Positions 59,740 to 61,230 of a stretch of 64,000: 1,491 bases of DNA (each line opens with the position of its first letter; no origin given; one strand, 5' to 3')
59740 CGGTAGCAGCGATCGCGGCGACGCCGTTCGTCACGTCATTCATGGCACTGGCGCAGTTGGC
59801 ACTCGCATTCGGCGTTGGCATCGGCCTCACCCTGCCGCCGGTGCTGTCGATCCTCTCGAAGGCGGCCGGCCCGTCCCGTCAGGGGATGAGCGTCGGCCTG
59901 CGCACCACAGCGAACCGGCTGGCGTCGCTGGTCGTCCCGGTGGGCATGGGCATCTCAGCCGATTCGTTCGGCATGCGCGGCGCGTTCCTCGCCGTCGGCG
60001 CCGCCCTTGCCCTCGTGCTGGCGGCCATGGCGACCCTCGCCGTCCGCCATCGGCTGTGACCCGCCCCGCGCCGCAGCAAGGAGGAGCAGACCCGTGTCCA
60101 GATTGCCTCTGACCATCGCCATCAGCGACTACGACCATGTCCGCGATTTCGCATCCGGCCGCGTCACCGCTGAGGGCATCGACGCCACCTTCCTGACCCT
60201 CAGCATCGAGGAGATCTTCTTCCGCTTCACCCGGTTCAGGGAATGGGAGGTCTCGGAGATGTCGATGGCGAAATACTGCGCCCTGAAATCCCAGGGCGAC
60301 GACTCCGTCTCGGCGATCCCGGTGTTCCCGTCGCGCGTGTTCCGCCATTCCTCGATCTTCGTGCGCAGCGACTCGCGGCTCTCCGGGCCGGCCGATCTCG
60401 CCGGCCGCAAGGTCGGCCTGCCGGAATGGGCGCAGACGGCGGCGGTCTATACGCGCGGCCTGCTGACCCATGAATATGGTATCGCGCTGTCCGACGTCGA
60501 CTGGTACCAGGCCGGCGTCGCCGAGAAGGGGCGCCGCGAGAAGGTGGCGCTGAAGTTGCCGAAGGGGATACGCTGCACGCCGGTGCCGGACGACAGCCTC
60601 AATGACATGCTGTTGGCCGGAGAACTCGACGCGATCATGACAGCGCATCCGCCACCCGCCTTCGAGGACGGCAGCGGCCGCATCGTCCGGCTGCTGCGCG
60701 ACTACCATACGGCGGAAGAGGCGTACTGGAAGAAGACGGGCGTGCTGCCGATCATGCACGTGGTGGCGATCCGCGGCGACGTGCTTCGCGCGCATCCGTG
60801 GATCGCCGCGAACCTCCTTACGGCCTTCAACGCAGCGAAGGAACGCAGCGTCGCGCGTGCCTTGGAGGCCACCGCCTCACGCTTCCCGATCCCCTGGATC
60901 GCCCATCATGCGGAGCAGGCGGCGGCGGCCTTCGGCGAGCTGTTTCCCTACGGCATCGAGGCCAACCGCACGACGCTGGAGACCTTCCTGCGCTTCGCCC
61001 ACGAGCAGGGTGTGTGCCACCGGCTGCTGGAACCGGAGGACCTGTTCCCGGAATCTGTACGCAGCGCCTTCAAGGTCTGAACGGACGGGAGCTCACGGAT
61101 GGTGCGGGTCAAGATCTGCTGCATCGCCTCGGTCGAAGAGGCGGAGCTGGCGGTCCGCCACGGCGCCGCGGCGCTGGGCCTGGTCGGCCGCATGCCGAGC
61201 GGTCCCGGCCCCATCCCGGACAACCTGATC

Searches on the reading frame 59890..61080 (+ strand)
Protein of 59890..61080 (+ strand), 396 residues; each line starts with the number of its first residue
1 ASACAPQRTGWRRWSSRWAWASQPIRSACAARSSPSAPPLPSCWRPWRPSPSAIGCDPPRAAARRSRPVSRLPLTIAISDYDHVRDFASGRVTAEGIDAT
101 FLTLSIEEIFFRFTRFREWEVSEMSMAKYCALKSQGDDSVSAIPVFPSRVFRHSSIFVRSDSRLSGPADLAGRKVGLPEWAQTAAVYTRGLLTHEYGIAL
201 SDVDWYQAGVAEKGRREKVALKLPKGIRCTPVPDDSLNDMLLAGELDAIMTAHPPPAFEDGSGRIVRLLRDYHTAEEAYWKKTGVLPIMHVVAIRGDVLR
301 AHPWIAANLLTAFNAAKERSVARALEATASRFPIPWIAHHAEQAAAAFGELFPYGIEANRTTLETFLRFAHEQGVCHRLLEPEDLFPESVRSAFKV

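Call 32: search_protein_families(library=pfam, proteins=[window:59890-61080:+], max_evalue=0.001)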
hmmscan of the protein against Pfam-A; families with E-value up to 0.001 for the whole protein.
window:59890-61080:+ (396 aa): 0 families

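Call 50: search_protein_families(library=ncbifam, proteins=[window:59890-61080:+], max_evalue=0.00001)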
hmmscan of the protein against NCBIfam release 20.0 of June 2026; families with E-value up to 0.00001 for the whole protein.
window:59890-61080:+ (396 aa): 0 families

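Call 72: search_protein_families(library=pfam, proteins=[window:59890-61080:+], max_evalue=0.01)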
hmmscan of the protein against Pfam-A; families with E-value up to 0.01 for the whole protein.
window:59890-61080:+ (396 aa): 1 family
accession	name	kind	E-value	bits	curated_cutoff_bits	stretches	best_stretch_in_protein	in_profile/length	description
PF12974.12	Phosphonate-bd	-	0.0022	17.9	27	1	151-203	84-136/242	ABC transporter, phosphonate, periplasmic substrate-binding protein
